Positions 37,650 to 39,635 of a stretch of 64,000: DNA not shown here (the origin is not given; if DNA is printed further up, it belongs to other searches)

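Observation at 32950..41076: Four-gene lipid-related operon: acyl-CoA ligase, membrane aminopropyltransferase-like protein, PLD-CBM20 and EEP lipoprotein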

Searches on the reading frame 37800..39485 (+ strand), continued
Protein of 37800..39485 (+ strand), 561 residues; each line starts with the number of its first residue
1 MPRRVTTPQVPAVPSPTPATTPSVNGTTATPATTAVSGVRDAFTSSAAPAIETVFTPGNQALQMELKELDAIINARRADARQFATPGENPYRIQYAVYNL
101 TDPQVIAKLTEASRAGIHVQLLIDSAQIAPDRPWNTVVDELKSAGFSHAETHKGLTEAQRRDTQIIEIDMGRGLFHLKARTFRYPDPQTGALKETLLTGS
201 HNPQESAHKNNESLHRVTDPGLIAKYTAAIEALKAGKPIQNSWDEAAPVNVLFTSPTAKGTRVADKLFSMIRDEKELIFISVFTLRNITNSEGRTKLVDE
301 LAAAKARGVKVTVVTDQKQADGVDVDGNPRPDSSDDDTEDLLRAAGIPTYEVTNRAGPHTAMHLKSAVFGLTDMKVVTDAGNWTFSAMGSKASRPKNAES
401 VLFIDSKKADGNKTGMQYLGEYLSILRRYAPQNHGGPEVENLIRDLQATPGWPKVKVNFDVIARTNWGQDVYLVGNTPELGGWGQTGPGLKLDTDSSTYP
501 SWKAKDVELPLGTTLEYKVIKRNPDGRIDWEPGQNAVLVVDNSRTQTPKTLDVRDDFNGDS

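Call 38: fold_search(model_id=the predicted structure, library=pdb)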
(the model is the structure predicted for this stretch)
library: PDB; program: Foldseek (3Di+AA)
matches with E <= 10: 1009; with E <= 0.001: 182
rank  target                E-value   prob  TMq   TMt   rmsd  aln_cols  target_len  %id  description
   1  7e0m_A                1.1e-14  1.00  0.45  0.63   5.6       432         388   15  Crystal structure of phospholipase D (released 2021-12-22)
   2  7e0m_B                6.9e-14  1.00  0.44  0.63   5.7       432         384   15  Crystal structure of phospholipase D (released 2021-12-22)
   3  9vbg_A                1.0e-13  1.00  0.43  0.56   6.3       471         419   14  Cryo-EM structure of human PLD3 apo form (released 2025-12-24)
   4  8v07_B                2.5e-13  1.00  0.42  0.56   6.3       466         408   15  Crystal structure of mouse PLD3 co-crystallized with 5'Pi-ssDNA for 30 days (released 2024-03-13)
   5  8q1x_A                6.7e-13  1.00  0.41  0.54   6.2       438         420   15  Structural analysis of PLD3 reveals insights into the mechanism of lysosomal 5' exonuclease-mediated nucleic acid degr (released 2023-12-06)
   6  8v5t_A                8.0e-13  1.00  0.42  0.55   8.0       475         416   15  Crystal structure of Alzheimers disease phospholipase D3 (released 2024-10-09)
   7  8q1k_B                9.0e-13  1.00  0.41  0.53   6.3       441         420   15  Structural analysis of PLD3 reveals insights into the mechanism of lysosomal 5' exonuclease-mediated nucleic acid degr (released 2023-12-06)
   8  9vbh_A                1.1e-12  1.00  0.44  0.56   6.3       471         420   14  Cryo-EM structure of human PLD3 bound to ssDNA (poly(T)) (released 2025-12-24)
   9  8q1k_A                1.3e-12  1.00  0.41  0.53   6.0       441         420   15  Structural analysis of PLD3 reveals insights into the mechanism of lysosomal 5' exonuclease-mediated nucleic acid degr (released 2023-12-06)
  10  8v05_A                1.5e-12  1.00  0.41  0.52   6.0       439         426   16  Crystal structure of mouse PLD3 (released 2024-03-13)
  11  8v07_D                1.6e-12  1.00  0.43  0.58   6.0       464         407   16  Crystal structure of mouse PLD3 co-crystallized with 5'Pi-ssDNA for 30 days (released 2024-03-13)
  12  8v07_C                1.6e-12  1.00  0.43  0.57   6.1       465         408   15  Crystal structure of mouse PLD3 co-crystallized with 5'Pi-ssDNA for 30 days (released 2024-03-13)
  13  8v06_B                1.6e-12  1.00  0.40  0.51   6.6       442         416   14  Crystal structure of mouse PLD3 co-crystallized with 5'Pi-ssDNA for 9 days (released 2024-03-13)
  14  8v06_A                1.8e-12  1.00  0.41  0.54   8.3       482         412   16  Crystal structure of mouse PLD3 co-crystallized with 5'Pi-ssDNA for 9 days (released 2024-03-13)
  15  8v07_A                1.9e-12  1.00  0.40  0.53   6.3       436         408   15  Crystal structure of mouse PLD3 co-crystallized with 5'Pi-ssDNA for 30 days (released 2024-03-13)
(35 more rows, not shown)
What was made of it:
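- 37800..39485 (+): g3: PLD-superfamily (double HKD) enzyme with a disordered Pro/Thr-rich N-terminus and a C-terminal CBM20 (561 aa). Fold matches 7e0m PLD, PLD3/4, F13, PPK1 and Tdp1 (call 38).
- The best Foldseek hit for g3 is a bacterial phospholipase D, 7e0m (call 38). PLD3 and PLD4, which are 5' exonucleases, are among the top folds (call 38). Top Foldseek hit 7e0m, a phospholipase D (call 38).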

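Call 75: find_encoding_contigs(protein=P0005, flank=10000, max_places=2)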
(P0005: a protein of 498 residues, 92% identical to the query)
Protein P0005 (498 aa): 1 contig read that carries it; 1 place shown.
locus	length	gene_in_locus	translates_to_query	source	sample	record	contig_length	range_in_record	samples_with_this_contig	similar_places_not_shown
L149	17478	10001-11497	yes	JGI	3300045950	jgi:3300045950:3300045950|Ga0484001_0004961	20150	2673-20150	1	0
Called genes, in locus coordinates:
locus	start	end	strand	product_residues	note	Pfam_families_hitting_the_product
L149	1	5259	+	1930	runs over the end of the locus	PF17963:Big_9 (weak), PF19077:Big_13 (faint), PF14870:PSII_BNR (faint)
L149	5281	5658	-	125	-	-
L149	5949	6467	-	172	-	PF04542:Sigma70_r2 (weak), PF08281:Sigma70_r4_2, PF04545:Sigma70_r4 (weak)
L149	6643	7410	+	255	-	PF12833:HTH_18, PF00165:HTH_AraC (weak)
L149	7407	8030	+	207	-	-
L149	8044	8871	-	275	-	PF00378:ECH_1, PF16113:ECH_2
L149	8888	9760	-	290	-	PF25539:Bestrophin_2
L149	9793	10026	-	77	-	-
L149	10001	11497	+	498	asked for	PF13091:PLDc_2, PF00686:CBM_20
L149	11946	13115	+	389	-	PF03372:Exo_endo_phos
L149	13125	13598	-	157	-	PF03830:PTSIIB_sorb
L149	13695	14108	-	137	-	PF03610:EIIA-man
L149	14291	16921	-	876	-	PF11617:Cu-binding_MopE (weak)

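Call 76: find_encoding_contigs(protein=P0002, flank=10000, max_places=3)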
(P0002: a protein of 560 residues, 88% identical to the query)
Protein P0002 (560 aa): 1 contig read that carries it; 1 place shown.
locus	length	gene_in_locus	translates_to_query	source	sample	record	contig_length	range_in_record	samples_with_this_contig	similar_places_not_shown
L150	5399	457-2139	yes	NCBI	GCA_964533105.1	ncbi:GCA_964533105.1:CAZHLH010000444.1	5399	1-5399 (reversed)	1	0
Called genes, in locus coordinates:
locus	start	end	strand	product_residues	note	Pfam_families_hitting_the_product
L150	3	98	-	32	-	?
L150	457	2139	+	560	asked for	PF13091:PLDc_2, PF00686:CBM_20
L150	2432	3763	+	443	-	PF03372:Exo_endo_phos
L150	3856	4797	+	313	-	-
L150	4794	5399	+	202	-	?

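Call 79: search_protein_families(library=padloc, proteins=[window:37800-39482:+], max_evalue=0.001)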
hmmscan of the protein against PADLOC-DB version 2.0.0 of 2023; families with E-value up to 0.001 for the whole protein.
window:37800-39482:+ (561 aa): 5 families
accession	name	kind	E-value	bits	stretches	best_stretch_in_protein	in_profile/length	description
PDLC02607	DrmC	-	1.3e-06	26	0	231-365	77-206/265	DrmC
PDLC02606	DrmC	-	2.7e-06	25.3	1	249-388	18-147/182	DrmC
PDLC02614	DrmC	-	7.2e-06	23.9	0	93-128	37-72/153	DrmC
PDLC02585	DrmC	-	7.2e-05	20.5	0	232-388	72-218/253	DrmC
PDLC02595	DrmC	-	9.6e-05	20.2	0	242-322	93-174/269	DrmC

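Call 88: find_encoding_contigs(protein=P0003, flank=5000, max_places=3)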
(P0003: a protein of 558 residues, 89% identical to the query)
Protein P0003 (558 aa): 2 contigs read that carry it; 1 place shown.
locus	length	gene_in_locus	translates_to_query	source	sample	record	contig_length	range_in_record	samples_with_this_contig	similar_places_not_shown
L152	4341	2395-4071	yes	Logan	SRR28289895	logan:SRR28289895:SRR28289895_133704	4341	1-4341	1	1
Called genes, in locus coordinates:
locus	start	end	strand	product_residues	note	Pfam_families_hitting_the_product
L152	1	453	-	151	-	?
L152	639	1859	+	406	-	PF00072:Response_reg, PF07228:SpoIIE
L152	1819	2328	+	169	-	PF01740:STAS, PF13466:STAS_2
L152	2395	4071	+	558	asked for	PF13091:PLDc_2, PF00686:CBM_20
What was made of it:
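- The other contexts are bestrophin | PTS-IIB (L149, call 75) and SpoIIE-STAS upstream (L152, call 88).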
